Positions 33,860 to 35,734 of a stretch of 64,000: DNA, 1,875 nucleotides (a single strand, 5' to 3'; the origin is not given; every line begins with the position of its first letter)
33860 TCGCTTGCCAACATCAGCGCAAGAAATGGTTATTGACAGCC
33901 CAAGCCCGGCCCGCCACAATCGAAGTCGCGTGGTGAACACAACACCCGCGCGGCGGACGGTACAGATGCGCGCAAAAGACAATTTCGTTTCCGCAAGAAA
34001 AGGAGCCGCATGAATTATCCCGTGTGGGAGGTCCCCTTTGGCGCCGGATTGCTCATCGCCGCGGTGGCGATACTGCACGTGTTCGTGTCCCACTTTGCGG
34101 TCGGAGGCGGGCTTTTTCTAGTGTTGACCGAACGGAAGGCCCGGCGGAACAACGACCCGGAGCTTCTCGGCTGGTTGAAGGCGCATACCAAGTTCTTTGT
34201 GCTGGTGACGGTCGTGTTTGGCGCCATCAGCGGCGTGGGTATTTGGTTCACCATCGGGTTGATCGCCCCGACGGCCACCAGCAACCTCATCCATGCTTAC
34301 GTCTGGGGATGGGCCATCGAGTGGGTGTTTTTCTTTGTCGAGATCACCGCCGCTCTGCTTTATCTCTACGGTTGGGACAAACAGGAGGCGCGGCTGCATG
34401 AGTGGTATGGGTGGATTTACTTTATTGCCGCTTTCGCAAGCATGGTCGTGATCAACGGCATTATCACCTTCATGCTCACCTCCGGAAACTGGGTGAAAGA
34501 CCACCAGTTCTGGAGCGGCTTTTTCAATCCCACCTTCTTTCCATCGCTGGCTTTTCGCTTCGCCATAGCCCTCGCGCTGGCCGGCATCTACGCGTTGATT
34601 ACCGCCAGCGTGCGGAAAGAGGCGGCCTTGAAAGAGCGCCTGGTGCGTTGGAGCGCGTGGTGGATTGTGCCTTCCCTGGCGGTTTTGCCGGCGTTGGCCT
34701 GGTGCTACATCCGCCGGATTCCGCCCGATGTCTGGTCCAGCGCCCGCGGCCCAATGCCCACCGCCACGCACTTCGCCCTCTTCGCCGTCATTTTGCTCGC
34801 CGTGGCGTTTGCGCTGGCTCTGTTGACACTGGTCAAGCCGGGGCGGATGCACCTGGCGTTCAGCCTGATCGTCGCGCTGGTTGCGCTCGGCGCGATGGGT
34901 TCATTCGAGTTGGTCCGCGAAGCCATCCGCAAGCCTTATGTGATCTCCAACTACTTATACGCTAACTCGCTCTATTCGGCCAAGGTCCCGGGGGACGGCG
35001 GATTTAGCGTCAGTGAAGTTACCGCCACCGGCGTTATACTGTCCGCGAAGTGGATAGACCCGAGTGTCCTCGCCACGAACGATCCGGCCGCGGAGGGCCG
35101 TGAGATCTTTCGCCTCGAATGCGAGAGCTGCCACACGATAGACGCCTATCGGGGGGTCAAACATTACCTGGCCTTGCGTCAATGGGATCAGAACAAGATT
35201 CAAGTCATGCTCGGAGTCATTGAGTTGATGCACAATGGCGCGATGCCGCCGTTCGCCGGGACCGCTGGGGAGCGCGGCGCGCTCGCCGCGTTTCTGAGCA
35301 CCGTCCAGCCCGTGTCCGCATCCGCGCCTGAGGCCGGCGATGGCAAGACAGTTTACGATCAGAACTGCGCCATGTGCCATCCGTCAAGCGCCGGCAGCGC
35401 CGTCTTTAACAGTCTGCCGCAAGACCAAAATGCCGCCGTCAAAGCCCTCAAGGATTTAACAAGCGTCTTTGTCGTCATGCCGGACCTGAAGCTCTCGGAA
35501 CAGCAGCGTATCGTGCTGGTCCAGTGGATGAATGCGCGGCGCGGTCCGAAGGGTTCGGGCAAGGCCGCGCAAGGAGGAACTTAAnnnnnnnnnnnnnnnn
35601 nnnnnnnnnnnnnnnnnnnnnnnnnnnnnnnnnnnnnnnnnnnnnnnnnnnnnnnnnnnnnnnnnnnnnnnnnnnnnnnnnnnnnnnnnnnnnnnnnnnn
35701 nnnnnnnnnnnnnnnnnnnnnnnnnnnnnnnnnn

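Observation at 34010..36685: Uncharacterised cytochrome bd-like module: CydA-like protein fused to di-haem cytochrome c plus a paralogous CydA'-like subunit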

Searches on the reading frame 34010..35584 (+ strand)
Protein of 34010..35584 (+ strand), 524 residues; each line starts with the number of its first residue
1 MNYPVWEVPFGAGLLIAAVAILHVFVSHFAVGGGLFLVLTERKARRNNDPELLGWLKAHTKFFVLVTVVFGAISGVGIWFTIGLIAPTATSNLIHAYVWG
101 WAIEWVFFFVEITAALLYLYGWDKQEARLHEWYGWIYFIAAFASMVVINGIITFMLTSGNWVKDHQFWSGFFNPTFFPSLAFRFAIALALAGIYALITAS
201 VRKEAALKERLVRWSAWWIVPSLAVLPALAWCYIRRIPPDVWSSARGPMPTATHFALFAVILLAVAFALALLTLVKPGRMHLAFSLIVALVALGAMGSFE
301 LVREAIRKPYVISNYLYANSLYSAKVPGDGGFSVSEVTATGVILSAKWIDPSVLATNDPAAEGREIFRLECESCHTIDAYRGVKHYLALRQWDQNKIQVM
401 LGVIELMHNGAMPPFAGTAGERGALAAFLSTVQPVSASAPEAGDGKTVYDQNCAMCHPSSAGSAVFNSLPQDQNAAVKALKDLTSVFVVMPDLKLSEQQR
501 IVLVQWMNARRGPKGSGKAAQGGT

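Call 3: search_protein_families(library=pfam, proteins=[window:34010-35584:+], max_evalue=1)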
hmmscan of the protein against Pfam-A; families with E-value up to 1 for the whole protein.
window:34010-35584:+ (524 aa): 6 families
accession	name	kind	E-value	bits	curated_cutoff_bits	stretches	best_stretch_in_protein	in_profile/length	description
PF13442.11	Cytochrome_CBB3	-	7.1e-13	49.1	27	2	359-429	2-68/68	Cytochrome C oxidase, cbb3-type, subunit III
PF01654.22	Cyt_bd_oxida_I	-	1.5e-08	34.1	26.2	2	15-218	5-218/418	Cytochrome bd terminal oxidase subunit I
PF00034.26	Cytochrom_C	-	1.2e-07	33.4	21.3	2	444-466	3-25/90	Cytochrome c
PF14495.11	Cytochrom_C550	-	0.0038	17.4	27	0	355-376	21-42/136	Cytochrome c-550 domain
PF14376.11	Haem_bd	-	0.08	13.3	27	0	354-378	25-49/133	Haem-binding domain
PF02322.20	Cyt_bd_oxida_II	-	0.4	10.4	35.6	1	124-298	104-252/302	Cytochrome bd terminal oxidase subunit II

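Call 4: search_protein_families(library=ncbifam, proteins=[window:34010-35584:+], max_evalue=1)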
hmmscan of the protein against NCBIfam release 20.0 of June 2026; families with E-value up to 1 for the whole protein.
window:34010-35584:+ (524 aa): 11 families
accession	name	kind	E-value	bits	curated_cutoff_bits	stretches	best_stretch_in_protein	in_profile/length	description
NF045930.1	Cytc6PetJCyano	equivalog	2.9e-08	33.6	135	2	427-459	13-45/110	cytochrome c6 PetJ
NF050122.1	bc1_QcrC_actin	exception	3.8e-06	26.4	200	2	357-379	133-155/253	cytochrome bc1 complex diheme cytochrome c subunit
NF011054.0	PRK14486.1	equivalog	7.2e-05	22.4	447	2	429-465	202-238/294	putative bifunctional cbb3-type cytochrome c oxidase subunit II/cytochrome c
NF040606.1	CytoC_perox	subfamily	0.0001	21.6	150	2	441-463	297-319/524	di-heme-cytochrome C peroxidase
TIGR00782.1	ccoP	equivalog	0.0002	20.8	179.95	1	359-461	106-222/285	cytochrome-c oxidase, cbb3-type subunit III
NF045773.1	cytochro_C550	exception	0.0028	17.6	125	0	357-430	46-117/118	cytochrome c550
NF045774.1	cytochro_C551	exception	0.0029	17.6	118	1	439-464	36-61/110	cytochrome c551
TIGR02603.1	CxxCH_TIGR02603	domain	0.0078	16.2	68.15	0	442-458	3-19/134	putative heme-binding domain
TIGR03045.1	PS_II_C550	equivalog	0.0082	15.8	177.75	0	433-459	42-68/159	photosystem II cytochrome c-550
TIGR04494.1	c550_PedF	equivalog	0.017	15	122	1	445-461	54-70/133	cytochrome c-550 PedF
NF052246.1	SorB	equivalog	0.19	11.8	93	0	436-457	11-32/80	SorB family sulfite dehydrogenase c-type cytochrome subunit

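Call 6: search_solved_structures(query=window:34010-35584:+, max_evalue=1, show_alignments=2)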
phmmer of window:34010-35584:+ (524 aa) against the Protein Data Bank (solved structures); distinct sequences matched with E-value up to 1: 5.
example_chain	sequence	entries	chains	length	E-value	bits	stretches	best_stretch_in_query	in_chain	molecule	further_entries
9r2g_A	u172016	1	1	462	0.0028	19.7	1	23-194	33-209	Cytochrome bd menaquinol oxidase subunit I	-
5doq_A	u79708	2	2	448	0.014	17.5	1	18-167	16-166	Bd-type quinol oxidase subunit I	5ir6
7q21_C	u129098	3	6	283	0.26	13.3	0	356-382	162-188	Cytochrome bc1 complex cytochrome c subunit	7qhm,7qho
8qk0_A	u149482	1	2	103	0.28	13.2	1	436-470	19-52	Lipoprotein cytochrome c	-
2zon_G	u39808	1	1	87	0.28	13.1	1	357-430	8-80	cytochrome c551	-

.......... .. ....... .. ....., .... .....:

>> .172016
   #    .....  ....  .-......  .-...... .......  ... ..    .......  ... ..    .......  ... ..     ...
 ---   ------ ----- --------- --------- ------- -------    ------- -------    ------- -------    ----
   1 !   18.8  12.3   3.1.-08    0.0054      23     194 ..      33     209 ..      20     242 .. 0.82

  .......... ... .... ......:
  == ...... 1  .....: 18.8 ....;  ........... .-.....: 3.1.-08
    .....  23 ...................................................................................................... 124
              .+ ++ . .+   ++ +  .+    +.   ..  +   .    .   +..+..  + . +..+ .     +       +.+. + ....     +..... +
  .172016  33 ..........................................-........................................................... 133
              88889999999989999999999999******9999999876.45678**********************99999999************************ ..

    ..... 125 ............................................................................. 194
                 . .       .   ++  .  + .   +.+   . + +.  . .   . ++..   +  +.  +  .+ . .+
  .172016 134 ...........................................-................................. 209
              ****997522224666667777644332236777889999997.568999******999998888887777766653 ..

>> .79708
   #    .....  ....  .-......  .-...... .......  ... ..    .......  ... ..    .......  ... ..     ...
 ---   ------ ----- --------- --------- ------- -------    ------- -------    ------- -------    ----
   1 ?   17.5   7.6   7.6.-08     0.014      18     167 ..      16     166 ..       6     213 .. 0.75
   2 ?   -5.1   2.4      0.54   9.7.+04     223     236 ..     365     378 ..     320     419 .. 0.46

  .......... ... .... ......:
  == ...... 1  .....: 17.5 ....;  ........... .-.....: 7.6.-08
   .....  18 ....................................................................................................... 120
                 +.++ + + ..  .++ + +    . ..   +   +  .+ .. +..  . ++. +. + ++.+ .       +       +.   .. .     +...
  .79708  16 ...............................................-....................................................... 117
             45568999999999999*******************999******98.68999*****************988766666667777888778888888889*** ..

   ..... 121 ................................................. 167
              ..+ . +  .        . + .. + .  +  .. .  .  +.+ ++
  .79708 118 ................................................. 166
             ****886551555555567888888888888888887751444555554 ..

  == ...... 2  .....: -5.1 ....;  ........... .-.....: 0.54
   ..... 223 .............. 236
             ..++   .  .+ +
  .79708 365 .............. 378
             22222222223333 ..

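Call 8: find_homologous_proteins(query=window:34010-35584:+, max_evalue=0.00001)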
Query window:34010-35584:+ (524 aa): 4808 proteins with E <= 0.00001 among 8000 candidates; the best 120 are listed.
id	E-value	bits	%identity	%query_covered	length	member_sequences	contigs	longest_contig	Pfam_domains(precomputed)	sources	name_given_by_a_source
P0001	0.0e+0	1057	89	100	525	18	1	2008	PF13442.12,PF00034.27,PF01654.23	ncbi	-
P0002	3.7e-283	958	81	100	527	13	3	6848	PF13442.12,PF00034.27,PF01654.23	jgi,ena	jgi:mono/diheme cytochrome c family protein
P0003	1.2e-280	950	79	100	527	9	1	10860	PF13442.12,PF00034.27,PF01654.23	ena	-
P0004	1.6e-280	950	80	100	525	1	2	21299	PF13442.12,PF00034.27,PF01654.23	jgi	-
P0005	4.1e-280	948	80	100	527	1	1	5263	PF13442.12,PF00034.27,PF01654.23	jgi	jgi:mono/diheme cytochrome c family protein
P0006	1.6e-278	943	79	100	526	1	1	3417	PF13442.12,PF00034.27,PF01654.23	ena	-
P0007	7.1e-278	941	79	99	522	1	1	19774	PF13442.12,PF00034.27,PF01654.23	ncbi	-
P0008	1.1e-276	937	79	100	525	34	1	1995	PF13442.12,PF00034.27,PF01654.23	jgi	-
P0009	2.5e-275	932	78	100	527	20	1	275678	PF13442.12,PF00034.27,PF01654.23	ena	-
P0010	5.5e-274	928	78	100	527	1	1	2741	PF13442.12,PF00034.27,PF01654.23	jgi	jgi:mono/diheme cytochrome c family protein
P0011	2.8e-272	922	75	100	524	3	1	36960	PF13442.12,PF00034.27,PF01654.23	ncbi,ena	-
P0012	4.5e-271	918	76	100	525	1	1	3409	PF13442.12,PF00034.27,PF01654.23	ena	-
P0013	4.8e-271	918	77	100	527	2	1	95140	PF13442.12,PF00034.27,PF01654.23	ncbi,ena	-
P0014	5.3e-271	918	76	100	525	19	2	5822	PF13442.12,PF00034.27,PF01654.23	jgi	jgi:mono/diheme cytochrome c family protein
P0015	1.7e-270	916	75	100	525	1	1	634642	PF13442.12,PF00034.27,PF01654.23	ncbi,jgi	ncbi:MAG: c-type cytochrome [Terracidiphilus sp.]|jgi:mono/diheme cytochrome c family protein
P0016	2.4e-270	916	76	100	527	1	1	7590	PF13442.12,PF00034.27,PF01654.23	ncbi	-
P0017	7.5e-270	914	77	99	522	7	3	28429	PF13442.12,PF00034.27,PF01654.23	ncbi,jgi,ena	jgi:mono/diheme cytochrome c family protein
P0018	1.3e-269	914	76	100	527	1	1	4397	PF13442.12,PF00034.27,PF01654.23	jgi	-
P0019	2.3e-269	913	77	99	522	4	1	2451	PF13442.12,PF00034.27,PF01654.23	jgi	-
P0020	7.3e-269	911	77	98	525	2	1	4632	PF13442.12,PF00034.27,PF01654.23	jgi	jgi:mono/diheme cytochrome c family protein/cytochrome bd-type quinol oxidase subunit 1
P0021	9.1e-269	911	76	100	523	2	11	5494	PF13442.12,PF00034.27,PF01654.23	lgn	-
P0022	1.2e-268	910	74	100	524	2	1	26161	PF13442.12,PF00034.27,PF01654.23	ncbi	ncbi:MAG: c-type cytochrome [Terracidiphilus sp.]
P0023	1.4e-268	910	75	100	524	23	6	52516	PF14376.12,PF13442.12,PF00034.27,PF01654.23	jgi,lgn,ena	jgi:mono/diheme cytochrome c family protein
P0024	3.8e-268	909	75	100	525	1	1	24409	PF13442.12,PF00034.27,PF01654.23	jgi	jgi:mono/diheme cytochrome c family protein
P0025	9.6e-268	907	77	100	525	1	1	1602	PF13442.12,PF00034.27,PF01654.23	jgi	-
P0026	1.1e-267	907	75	100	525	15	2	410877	PF13442.12,PF00034.27,PF01654.23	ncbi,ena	-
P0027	1.9e-267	906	75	100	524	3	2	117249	PF13442.12,PF00034.27,PF01654.23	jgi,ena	jgi:mono/diheme cytochrome c family protein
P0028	3.1e-267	906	75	100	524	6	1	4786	PF13442.12,PF00034.27,PF01654.23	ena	-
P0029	1.3e-266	904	75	100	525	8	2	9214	PF13442.12,PF00034.27,PF01654.23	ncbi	-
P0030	5.9e-266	901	74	100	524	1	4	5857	PF13442.12,PF00034.27,PF01654.23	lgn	-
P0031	1.3e-265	900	75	100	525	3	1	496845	PF13442.12,PF00034.27,PF01654.23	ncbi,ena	-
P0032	2.3e-265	900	74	100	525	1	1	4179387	PF13442.12,PF00034.27,PF01654.23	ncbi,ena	-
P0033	2.5e-265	899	73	100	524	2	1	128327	PF13442.12,PF00034.27,PF01654.23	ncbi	ncbi:MAG: c-type cytochrome [Acidobacteriaceae bacterium]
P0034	4.7e-265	898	75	100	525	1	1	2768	PF13442.12,PF00034.27,PF01654.23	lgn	-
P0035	5.7e-265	898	74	100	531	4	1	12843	PF13442.12,PF00034.27,PF01654.23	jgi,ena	-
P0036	9.6e-265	897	75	100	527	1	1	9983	PF13442.12,PF00034.27,PF01654.23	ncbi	-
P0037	2.3e-264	896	74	100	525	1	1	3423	PF13442.12,PF00034.27,PF01654.23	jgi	-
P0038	2.8e-264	896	73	100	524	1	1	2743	PF13442.12,PF00034.27,PF01654.23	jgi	jgi:mono/diheme cytochrome c family protein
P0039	6.5e-264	895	74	100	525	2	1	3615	PF13442.12,PF00034.27,PF01654.23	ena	-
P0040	1.4e-263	894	74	100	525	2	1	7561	PF13442.12,PF00034.27,PF01654.23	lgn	-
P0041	2.0e-263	893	75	100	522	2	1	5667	PF13442.12,PF00034.27,PF01654.23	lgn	-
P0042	2.7e-263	893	74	100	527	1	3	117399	PF13442.12,PF00034.27,PF01654.23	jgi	-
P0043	2.9e-263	893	75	100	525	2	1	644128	PF13442.12,PF00034.27,PF01654.23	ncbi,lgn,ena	-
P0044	8.9e-263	891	73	100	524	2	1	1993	PF13442.12,PF00034.27,PF01654.23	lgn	-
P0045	1.6e-262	890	73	100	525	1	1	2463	PF13442.12,PF00034.27,PF01654.23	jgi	jgi:mono/diheme cytochrome c family protein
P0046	4.8e-262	889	74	100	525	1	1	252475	PF13442.12,PF00034.27,PF01654.23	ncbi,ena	-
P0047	8.8e-262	888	75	100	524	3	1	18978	PF13442.12,PF00034.27,PF01654.23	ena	-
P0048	1.8e-261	887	74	100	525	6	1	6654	PF13442.12,PF00034.27,PF01654.23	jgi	jgi:mono/diheme cytochrome c family protein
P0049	2.5e-261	886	73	100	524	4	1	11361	PF13442.12,PF00034.27,PF01654.23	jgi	jgi:mono/diheme cytochrome c family protein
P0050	3.1e-261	886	73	100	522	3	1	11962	PF13442.12,PF00034.27,PF01654.23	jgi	jgi:mono/diheme cytochrome c family protein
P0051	3.2e-261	886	75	100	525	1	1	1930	PF13442.12,PF00034.27,PF01654.23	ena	-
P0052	6.6e-261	885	74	100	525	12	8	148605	PF13442.12,PF00034.27,PF01654.23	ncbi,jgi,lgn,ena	ncbi:MAG: c-type cytochrome [Terracidiphilus sp.]|jgi:mono/diheme cytochrome c family protein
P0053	1.7e-260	883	73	100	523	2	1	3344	PF13442.12,PF00034.27,PF01654.23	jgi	jgi:mono/diheme cytochrome c family protein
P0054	1.6e-259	880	73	100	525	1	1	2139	PF13442.12,PF00034.27,PF01654.23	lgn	-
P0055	3.9e-259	879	74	100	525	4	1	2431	PF13442.12,PF00034.27,PF01654.23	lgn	-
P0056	6.3e-259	878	72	100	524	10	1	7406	PF13442.12,PF00034.27,PF01654.23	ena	-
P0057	7.4e-259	878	72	100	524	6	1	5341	PF13442.12,PF00034.27,PF01654.23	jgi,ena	-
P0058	9.5e-259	878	73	100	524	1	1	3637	PF13442.12,PF00034.27,PF01654.23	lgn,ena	-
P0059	1.3e-258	877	73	100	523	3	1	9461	PF13442.12,PF00034.27,PF01654.23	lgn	-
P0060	1.6e-258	877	73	100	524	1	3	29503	PF13442.12,PF00034.27,PF01654.23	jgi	jgi:mono/diheme cytochrome c family protein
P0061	1.7e-258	877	72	100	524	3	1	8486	PF13442.12,PF00034.27,PF01654.23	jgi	jgi:mono/diheme cytochrome c family protein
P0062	1.7e-258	877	72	100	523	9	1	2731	PF13442.12,PF00034.27,PF01654.23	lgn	-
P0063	2.6e-258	876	73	100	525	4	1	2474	PF13442.12,PF00034.27,PF01654.23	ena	-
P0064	5.5e-258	875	73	100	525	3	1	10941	PF13442.12,PF00034.27,PF01654.23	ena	-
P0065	1.2e-257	874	72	100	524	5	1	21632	PF13442.12,PF00034.27,PF01654.23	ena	-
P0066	2.5e-257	873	72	100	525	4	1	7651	PF13442.12,PF00034.27,PF01654.23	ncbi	-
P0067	6.3e-257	872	73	100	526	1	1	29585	PF13442.12,PF00034.27,PF01654.23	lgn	-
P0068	8.4e-257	871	72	100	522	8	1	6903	PF13442.12,PF00034.27,PF01654.23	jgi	-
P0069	9.7e-257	871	72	100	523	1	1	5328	PF13442.12,PF00034.27,PF01654.23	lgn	-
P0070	1.3e-256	871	73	100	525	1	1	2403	PF13442.12,PF00034.27,PF01654.23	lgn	-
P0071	1.4e-256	871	73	100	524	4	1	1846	PF13442.12,PF00034.27,PF01654.23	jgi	jgi:mono/diheme cytochrome c family protein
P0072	1.5e-256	870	72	100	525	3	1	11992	PF13442.12,PF00034.27,PF01654.23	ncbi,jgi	ncbi:MAG: c-type cytochrome [Terriglobales bacterium]|jgi:mono/diheme cytochrome c family protein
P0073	2.2e-256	870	71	100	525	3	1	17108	PF13442.12,PF00034.27,PF01654.23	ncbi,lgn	-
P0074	2.2e-256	870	73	100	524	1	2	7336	PF13442.12,PF00034.27,PF01654.23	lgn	-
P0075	3.3e-256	869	71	100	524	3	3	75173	PF13442.12,PF00034.27,PF01654.23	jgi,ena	-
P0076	4.0e-256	869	73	100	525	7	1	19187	PF13442.12,PF00034.27,PF01654.23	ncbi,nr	ncbi:MAG TPA: c-type cytochrome [Terracidiphilus sp.]|nr:c-type cytochrome [Terracidiphilus sp.]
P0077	4.7e-256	869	74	97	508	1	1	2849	PF13442.12,PF00034.27,PF01654.23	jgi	jgi:mono/diheme cytochrome c family protein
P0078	5.7e-256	869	72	100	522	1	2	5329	PF13442.12,PF00034.27,PF01654.23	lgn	-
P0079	7.7e-256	868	72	100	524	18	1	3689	PF13442.12,PF00034.27,PF01654.23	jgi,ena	-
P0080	8.1e-256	868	72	100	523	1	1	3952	PF14495.12,PF13442.12,PF00034.27,PF01654.23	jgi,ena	-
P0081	8.4e-256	868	73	100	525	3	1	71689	PF13442.12,PF00034.27,PF01654.23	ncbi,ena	-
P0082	8.7e-256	868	71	100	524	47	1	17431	PF13442.12,PF00034.27,PF01654.23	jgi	-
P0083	8.7e-256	868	72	100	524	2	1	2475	PF13442.12,PF00034.27,PF01654.23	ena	-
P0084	1.5e-255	867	72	100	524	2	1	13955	PF13442.12,PF00034.27,PF01654.23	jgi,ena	-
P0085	1.8e-255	867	72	100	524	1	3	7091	PF13442.12,PF00034.27,PF01654.23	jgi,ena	-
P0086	2.3e-255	867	70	100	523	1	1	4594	PF13442.12,PF00034.27,PF01654.23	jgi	jgi:mono/diheme cytochrome c family protein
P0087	3.8e-255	866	72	100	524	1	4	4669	PF13442.12,PF00034.27,PF01654.23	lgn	-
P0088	4.0e-255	866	71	100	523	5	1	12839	PF13442.12,PF00034.27,PF01654.23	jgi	jgi:mono/diheme cytochrome c family protein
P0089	4.5e-255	866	72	100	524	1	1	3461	PF13442.12,PF00034.27,PF01654.23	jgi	jgi:mono/diheme cytochrome c family protein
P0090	8.0e-255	865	71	100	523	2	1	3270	PF13442.12,PF00034.27,PF01654.23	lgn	-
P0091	2.3e-254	863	71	100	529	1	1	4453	PF13442.12,PF00034.27,PF01654.23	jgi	jgi:mono/diheme cytochrome c family protein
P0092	2.5e-254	863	72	100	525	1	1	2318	PF13442.12,PF00034.27,PF01654.23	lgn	-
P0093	2.5e-254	863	72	97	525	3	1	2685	PF13442.12,PF00034.27,PF01654.23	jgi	jgi:mono/diheme cytochrome c family protein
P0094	4.6e-254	862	72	100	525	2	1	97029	PF13442.12,PF00034.27,PF01654.23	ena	-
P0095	4.9e-254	862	72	97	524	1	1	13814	PF13442.12,PF00034.27,PF01654.23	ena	-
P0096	7.2e-254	862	71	100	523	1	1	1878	PF13442.12,PF00034.27,PF01654.23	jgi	jgi:mono/diheme cytochrome c family protein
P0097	9.0e-254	861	72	100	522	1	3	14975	PF13442.12,PF00034.27,PF01654.23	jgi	jgi:mono/diheme cytochrome c family protein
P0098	1.2e-253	861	71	100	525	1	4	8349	PF13442.12,PF00034.27,PF01654.23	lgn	-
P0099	2.0e-253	860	70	100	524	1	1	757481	PF13442.12,PF00034.27,PF01654.23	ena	-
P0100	3.0e-253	860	71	100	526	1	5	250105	PF13442.12,PF00034.27,PF01654.23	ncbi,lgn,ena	-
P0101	5.5e-253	859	70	100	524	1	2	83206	PF13442.12,PF00034.27,PF01654.23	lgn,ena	-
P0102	5.7e-253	859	71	100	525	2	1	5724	PF13442.12,PF00034.27,PF01654.23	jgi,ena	-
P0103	8.1e-253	858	72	100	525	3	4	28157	PF13442.12,PF00034.27,PF01654.23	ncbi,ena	-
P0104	1.1e-252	858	71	100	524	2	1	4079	PF13442.12,PF00034.27,PF01654.23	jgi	jgi:mono/diheme cytochrome c family protein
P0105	2.6e-252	856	70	100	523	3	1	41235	PF13442.12,PF00034.27,PF01654.23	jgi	jgi:mono/diheme cytochrome c family protein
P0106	3.0e-252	856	71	100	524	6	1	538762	PF13442.12,PF00034.27,PF01654.23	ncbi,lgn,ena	-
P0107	1.1e-251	854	70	100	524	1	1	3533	PF13442.12,PF00034.27,PF01654.23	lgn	-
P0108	1.1e-251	854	72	100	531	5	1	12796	PF13442.12,PF00034.27,PF01654.23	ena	-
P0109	1.8e-251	854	71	100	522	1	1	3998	PF13442.12,PF00034.27,PF01654.23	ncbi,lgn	-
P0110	2.9e-251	853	71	100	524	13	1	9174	PF13442.12,PF00034.27,PF01654.23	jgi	jgi:mono/diheme cytochrome c family protein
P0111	4.6e-251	852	71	100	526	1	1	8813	PF13442.12,PF00034.27,PF01654.23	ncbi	-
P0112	9.4e-251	851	71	100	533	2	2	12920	PF13442.12,PF00034.27,PF01654.23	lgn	-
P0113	1.2e-250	851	71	100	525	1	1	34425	PF13442.12,PF00034.27,PF01654.23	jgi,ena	-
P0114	1.5e-250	851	70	100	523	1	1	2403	PF13442.12,PF00034.27,PF01654.23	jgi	jgi:mono/diheme cytochrome c family protein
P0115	2.3e-250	850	71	100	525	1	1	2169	PF13442.12,PF00034.27,PF01654.23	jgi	jgi:mono/diheme cytochrome c family protein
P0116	4.3e-250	849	70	100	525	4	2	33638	PF13442.12,PF00034.27,PF01654.23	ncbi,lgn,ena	-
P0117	1.6e-249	847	70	99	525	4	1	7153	PF13442.12,PF00034.27,PF01654.23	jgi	-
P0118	6.7e-249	845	70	100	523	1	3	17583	PF13442.12,PF01654.23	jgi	jgi:mono/diheme cytochrome c family protein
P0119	1.3e-248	844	70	100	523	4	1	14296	PF13442.12,PF00034.27,PF01654.23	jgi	jgi:mono/diheme cytochrome c family protein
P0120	1.7e-248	844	71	100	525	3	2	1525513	PF13442.12,PF00034.27,PF01654.23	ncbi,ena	-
